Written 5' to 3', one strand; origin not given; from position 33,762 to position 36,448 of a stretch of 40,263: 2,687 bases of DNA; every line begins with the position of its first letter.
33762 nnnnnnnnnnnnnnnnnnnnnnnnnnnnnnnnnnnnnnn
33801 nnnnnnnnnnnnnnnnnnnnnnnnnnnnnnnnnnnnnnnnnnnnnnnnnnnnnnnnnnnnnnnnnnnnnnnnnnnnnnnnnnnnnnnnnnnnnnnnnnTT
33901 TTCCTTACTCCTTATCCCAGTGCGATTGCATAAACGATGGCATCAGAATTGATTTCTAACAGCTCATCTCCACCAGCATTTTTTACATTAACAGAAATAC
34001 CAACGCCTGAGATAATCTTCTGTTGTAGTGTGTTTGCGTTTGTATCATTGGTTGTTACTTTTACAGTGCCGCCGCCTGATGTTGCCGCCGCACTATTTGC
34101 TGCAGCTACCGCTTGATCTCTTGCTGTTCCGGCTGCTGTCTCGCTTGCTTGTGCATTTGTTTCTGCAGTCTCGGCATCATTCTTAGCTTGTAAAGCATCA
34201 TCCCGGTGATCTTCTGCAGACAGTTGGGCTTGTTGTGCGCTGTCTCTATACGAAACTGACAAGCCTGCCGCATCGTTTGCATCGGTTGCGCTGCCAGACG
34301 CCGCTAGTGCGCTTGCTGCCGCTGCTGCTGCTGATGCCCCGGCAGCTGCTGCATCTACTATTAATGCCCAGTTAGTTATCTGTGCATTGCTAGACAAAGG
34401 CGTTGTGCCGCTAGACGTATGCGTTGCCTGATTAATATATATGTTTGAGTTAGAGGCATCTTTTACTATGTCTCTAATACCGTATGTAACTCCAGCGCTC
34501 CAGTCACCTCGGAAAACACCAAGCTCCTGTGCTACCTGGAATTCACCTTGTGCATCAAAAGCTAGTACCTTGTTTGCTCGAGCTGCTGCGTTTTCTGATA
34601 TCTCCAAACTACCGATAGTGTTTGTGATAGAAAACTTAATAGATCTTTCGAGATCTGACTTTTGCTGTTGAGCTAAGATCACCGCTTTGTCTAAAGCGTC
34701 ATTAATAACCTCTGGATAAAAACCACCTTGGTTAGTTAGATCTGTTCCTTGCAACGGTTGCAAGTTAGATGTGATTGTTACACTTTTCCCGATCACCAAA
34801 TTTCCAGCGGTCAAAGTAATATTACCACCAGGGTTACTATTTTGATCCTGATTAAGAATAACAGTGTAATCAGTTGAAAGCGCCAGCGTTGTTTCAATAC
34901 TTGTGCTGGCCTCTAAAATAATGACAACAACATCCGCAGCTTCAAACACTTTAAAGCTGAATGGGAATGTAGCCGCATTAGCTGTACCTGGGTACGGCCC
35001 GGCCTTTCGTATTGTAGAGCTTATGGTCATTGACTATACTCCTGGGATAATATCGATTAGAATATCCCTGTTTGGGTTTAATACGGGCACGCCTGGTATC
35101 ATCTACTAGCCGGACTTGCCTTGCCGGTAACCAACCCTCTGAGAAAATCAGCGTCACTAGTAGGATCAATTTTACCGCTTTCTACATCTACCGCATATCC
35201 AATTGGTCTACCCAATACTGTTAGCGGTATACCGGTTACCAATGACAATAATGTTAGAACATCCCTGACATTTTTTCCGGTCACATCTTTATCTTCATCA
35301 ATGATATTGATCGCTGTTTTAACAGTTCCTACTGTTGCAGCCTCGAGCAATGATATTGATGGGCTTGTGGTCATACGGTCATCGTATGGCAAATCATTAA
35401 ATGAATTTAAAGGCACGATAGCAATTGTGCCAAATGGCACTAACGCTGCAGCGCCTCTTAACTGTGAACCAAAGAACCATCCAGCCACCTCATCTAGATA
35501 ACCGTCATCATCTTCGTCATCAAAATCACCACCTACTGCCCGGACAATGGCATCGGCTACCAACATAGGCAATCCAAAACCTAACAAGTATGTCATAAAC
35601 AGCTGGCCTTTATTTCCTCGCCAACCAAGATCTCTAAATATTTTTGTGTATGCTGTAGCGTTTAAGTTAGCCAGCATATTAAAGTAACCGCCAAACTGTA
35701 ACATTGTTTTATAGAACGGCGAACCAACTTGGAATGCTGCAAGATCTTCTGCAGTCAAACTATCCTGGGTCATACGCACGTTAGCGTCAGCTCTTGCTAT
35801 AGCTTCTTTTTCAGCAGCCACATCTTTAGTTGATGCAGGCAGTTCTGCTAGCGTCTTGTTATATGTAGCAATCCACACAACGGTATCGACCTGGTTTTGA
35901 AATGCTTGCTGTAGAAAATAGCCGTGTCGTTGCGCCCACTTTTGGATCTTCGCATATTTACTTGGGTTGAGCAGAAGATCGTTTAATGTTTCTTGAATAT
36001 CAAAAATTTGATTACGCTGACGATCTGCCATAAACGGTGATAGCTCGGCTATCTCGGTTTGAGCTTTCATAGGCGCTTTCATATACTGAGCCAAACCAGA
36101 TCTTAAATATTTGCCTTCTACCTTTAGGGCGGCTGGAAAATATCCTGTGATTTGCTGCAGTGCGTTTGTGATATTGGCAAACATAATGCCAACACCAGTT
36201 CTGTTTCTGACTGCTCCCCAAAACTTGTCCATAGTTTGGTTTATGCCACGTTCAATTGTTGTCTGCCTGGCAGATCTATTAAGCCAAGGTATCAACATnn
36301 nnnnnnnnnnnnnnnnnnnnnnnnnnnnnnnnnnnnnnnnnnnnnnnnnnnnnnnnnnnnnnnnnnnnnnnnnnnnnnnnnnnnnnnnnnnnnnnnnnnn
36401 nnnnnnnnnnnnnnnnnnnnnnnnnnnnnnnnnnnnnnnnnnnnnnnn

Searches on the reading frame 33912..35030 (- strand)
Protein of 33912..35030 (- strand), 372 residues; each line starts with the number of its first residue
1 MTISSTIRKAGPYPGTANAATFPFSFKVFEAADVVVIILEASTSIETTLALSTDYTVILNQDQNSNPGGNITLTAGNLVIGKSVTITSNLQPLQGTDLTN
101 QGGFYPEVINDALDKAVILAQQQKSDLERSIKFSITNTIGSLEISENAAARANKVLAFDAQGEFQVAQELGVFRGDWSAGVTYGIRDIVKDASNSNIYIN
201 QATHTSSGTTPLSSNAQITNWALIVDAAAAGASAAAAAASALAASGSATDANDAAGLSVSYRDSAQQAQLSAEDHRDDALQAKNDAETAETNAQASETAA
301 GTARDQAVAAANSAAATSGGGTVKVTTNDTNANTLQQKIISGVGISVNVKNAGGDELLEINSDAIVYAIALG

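Call 8: search_protein_families(library=pfam, proteins=[window:33912-35030:-], max_evalue=0.01)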
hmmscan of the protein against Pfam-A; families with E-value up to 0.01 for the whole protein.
window:33912-35030:- (372 aa): 0 families

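Call 9: search_protein_families(library=phrogs, proteins=[window:33912-35030:-], max_evalue=0.001)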
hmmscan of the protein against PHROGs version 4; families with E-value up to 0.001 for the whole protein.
window:33912-35030:- (372 aa): 15 families
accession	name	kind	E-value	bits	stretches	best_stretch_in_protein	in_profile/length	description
phrog_1640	-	tail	6.2e-25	89.4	1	1-132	1-126/765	tail protein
phrog_13893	-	tail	5.6e-22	78.8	1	1-136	1-142/648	tail protein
phrog_38237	-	unknown function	2.5e-17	63.4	1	1-127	1-121/697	-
phrog_32960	-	unknown function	4.2e-17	62.7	1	1-128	1-122/762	-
phrog_8649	-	unknown function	9.2e-17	61.9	1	1-126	1-120/743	-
phrog_17220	-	unknown function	1.9e-15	57.2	1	1-126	1-120/868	-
phrog_36601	-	tail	2.5e-14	53.5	1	1-130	15-138/1084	tail fiber protein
phrog_5510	-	tail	5.7e-13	49.1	1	1-125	1-119/789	tail fiber protein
phrog_5662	-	tail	1.6e-11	44.3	1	1-127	1-121/729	tail fiber protein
phrog_6518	-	tail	1.9e-11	43.8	1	13-125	9-113/793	tail fiber protein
phrog_30017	-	unknown function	5.2e-11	42.2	1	13-132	12-125/1025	-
phrog_1171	-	tail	9.1e-10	38.6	1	13-235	12-210/954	tail spike protein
phrog_6578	-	tail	1.4e-05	24.1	1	227-353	104-233/1210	tail fiber protein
phrog_5481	-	tail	6.3e-05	22.6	1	228-334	91-195/1043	tail fiber protein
phrog_8780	-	tail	0.00011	21.5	1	224-334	139-245/755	minor tail protein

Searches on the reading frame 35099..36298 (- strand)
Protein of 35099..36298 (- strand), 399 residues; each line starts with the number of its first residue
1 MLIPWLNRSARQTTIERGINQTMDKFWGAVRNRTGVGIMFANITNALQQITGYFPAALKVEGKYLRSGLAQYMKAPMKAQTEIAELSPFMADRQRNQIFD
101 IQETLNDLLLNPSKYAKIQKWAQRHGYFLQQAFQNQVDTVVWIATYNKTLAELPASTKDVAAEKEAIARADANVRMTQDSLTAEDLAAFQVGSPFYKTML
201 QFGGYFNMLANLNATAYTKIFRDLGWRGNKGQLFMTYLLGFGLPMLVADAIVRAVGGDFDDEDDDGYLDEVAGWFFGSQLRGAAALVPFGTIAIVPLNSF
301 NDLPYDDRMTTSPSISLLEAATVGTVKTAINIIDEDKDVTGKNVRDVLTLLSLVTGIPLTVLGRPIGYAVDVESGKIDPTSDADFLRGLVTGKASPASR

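Call 54: find_related_loci(query=window:35099-36298:-, collection=viral_contigs, flank=3000)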
Query window:35099-36298:- (399 aa) in viral_contigs; peptide patterns used: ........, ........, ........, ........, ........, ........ (x = any residue, [..] = any of these).
37 stretches matched a pattern; 28 encode a relative of the query (tblastn E <= 1e-3); 28 distinct loci.
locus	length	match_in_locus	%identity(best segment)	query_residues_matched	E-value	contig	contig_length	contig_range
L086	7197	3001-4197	71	1-399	0e+0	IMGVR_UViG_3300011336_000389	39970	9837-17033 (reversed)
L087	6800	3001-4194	70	2-399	0e+0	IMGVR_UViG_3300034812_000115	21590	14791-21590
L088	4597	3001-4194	70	2-399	0e+0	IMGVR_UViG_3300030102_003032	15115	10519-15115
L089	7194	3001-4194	70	2-399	0e+0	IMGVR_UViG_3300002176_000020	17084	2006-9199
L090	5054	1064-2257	70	2-399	0e+0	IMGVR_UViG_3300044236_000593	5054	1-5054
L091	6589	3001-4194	70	2-399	0e+0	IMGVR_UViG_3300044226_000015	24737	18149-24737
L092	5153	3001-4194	70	2-399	0e+0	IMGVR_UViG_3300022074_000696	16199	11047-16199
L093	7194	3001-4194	69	2-399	0e+0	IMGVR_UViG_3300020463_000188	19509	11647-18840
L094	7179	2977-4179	70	2-399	0e+0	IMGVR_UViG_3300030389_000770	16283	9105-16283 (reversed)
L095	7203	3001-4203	69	2-399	0e+0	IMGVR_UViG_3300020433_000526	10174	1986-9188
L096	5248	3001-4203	69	2-399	0e+0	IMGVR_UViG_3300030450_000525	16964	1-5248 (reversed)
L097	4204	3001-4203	69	2-399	0e+0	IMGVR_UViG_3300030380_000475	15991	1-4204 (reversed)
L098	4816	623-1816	71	2-399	0e+0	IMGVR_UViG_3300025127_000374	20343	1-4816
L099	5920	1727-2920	70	2-399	0e+0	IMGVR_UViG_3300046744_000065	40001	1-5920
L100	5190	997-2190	70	2-399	0e+0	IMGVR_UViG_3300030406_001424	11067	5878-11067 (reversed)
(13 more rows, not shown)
